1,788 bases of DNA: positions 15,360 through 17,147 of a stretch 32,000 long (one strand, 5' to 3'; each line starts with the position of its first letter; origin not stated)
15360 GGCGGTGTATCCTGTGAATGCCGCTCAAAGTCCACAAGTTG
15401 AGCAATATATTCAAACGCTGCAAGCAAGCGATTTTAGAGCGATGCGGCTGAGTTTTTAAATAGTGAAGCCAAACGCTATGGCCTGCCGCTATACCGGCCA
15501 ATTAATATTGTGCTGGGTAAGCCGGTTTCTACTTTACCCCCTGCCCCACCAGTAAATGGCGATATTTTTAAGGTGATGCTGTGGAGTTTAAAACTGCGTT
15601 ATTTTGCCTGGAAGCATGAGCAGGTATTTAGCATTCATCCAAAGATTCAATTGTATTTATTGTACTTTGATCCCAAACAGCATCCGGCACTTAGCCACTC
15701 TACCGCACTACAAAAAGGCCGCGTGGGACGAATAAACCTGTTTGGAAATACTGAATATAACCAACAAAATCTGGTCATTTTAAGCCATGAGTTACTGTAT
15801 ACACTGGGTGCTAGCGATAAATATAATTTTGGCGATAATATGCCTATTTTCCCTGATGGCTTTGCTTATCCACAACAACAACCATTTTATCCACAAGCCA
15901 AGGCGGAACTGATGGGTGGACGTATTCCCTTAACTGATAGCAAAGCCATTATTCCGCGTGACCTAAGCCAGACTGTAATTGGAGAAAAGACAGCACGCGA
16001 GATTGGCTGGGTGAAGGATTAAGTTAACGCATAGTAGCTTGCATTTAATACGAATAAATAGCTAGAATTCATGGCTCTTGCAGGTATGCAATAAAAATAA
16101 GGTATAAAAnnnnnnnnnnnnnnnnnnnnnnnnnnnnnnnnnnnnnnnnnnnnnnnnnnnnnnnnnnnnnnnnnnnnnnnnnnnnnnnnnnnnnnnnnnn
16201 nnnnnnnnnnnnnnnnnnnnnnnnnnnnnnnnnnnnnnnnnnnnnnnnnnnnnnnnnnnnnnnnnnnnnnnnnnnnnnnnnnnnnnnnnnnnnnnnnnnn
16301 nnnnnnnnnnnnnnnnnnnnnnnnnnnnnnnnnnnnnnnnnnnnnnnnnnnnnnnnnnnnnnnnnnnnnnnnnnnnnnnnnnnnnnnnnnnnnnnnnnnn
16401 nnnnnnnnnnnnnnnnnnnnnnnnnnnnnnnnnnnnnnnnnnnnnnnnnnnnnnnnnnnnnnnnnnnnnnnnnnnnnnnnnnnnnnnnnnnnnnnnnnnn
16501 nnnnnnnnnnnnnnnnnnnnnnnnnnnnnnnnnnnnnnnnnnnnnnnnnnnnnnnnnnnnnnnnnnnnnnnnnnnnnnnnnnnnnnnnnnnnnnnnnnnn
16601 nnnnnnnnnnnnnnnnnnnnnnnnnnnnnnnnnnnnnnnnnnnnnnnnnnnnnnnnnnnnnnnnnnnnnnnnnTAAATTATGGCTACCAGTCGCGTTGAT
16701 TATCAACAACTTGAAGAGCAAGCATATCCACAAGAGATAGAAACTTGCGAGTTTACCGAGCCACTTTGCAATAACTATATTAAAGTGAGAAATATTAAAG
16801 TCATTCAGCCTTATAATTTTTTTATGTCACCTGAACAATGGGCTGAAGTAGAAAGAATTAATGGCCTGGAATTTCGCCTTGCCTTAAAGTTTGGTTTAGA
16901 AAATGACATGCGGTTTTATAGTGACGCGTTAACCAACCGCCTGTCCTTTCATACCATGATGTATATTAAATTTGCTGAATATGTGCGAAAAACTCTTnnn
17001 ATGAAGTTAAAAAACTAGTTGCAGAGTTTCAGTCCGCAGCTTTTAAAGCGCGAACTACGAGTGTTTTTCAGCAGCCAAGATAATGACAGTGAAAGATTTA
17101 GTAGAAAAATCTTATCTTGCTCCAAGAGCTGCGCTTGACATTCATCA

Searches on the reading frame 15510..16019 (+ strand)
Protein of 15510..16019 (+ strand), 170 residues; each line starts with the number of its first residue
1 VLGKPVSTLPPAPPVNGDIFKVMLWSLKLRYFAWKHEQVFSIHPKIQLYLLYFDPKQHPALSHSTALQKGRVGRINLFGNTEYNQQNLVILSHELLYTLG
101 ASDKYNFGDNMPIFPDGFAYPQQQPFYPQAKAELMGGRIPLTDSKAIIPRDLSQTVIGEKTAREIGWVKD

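Call 3: search_protein_families(library=pfam, proteins=[window:15510-16019:+], max_evalue=1)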
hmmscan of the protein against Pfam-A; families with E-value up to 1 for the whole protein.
window:15510-16019:+ (170 aa): 1 family
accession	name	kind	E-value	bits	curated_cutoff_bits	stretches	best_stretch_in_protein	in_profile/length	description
PF08624.15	CRC_subunit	-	0.16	12.8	25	1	54-110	11-67/135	Chromatin remodelling complex Rsc7/Swp82 subunit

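Call 4: search_protein_families(library=ncbifam, proteins=[window:15510-16019:+], max_evalue=1)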
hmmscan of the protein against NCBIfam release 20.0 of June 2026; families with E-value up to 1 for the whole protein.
window:15510-16019:+ (170 aa): 0 families

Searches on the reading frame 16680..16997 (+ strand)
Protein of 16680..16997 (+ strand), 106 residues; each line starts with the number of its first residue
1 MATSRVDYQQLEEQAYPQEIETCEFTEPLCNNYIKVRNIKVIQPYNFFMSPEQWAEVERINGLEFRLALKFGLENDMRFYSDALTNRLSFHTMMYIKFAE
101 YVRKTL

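Call 3: search_protein_families(library=pfam, proteins=[window:16680-16997:+], max_evalue=1)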
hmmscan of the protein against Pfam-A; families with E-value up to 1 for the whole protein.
window:16680-16997:+ (106 aa): 0 families

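Call 4: search_protein_families(library=ncbifam, proteins=[window:16680-16997:+], max_evalue=1)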
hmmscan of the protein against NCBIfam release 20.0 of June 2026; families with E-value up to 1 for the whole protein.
window:16680-16997:+ (106 aa): 1 family
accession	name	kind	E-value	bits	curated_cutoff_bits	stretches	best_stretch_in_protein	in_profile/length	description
NF049909.1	major_OM_FomA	equivalog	0.04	13.3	350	1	2-85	146-236/364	major outer membrane protein FomA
